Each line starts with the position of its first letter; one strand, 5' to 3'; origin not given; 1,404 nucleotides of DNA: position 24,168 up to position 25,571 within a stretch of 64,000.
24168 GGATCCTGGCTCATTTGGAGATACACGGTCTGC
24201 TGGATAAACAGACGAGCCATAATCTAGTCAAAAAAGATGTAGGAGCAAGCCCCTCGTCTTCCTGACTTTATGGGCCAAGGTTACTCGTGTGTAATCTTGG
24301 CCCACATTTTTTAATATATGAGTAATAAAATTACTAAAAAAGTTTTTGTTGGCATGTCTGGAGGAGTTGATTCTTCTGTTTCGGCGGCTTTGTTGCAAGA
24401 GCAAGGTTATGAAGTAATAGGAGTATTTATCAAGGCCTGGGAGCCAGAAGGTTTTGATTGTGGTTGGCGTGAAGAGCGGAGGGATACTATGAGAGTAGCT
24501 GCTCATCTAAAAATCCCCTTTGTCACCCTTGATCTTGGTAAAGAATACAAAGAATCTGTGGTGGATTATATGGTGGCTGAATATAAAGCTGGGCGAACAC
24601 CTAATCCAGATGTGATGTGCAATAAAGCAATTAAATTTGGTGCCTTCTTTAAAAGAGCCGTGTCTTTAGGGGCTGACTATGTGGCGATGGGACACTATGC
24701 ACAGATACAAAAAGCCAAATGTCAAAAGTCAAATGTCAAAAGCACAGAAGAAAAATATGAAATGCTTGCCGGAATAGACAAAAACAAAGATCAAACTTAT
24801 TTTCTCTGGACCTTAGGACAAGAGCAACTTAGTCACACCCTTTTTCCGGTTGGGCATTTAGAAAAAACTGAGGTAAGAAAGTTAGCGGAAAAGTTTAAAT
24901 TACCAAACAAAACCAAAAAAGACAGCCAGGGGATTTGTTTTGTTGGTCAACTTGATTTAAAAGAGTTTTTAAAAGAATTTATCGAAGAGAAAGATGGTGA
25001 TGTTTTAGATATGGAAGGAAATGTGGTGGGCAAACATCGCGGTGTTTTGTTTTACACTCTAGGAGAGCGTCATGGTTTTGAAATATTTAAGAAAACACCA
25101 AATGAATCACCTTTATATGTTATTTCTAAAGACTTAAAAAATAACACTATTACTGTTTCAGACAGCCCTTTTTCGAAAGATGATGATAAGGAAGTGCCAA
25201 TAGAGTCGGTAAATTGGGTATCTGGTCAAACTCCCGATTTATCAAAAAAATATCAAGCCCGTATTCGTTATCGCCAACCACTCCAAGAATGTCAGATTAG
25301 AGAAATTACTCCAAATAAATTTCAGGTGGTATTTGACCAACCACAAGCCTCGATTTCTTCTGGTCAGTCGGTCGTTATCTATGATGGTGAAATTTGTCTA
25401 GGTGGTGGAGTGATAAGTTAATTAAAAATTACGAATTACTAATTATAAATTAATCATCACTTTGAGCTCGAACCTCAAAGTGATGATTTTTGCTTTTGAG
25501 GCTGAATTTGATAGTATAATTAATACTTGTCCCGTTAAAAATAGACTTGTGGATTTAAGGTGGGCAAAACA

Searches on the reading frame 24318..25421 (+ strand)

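Call 42: search_protein_families(library=pfam, proteins=[window:24318-25421:+], max_evalue=0.0001)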
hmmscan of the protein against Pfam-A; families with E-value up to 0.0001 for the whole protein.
window:24318-25421:+ (367 aa): 4 families
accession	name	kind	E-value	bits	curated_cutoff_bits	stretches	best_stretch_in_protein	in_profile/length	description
PF03054.22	tRNA_Me_trans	-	1.8e-75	253.5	20.6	1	7-210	1-201/202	tRNA methyl transferase HUP domain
PF20259.3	tRNA_Me_trans_M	-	2.9e-21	75.2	27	1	215-282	1-66/66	tRNA methyl transferase PRC-barrel domain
PF20258.4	tRNA_Me_trans_C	-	3.4e-21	75.8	20.6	1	293-366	4-77/77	Aminomethyltransferase beta-barrel domain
PF02540.23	NAD_synthase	-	5.1e-08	32.8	21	0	5-78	17-86/242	NAD synthase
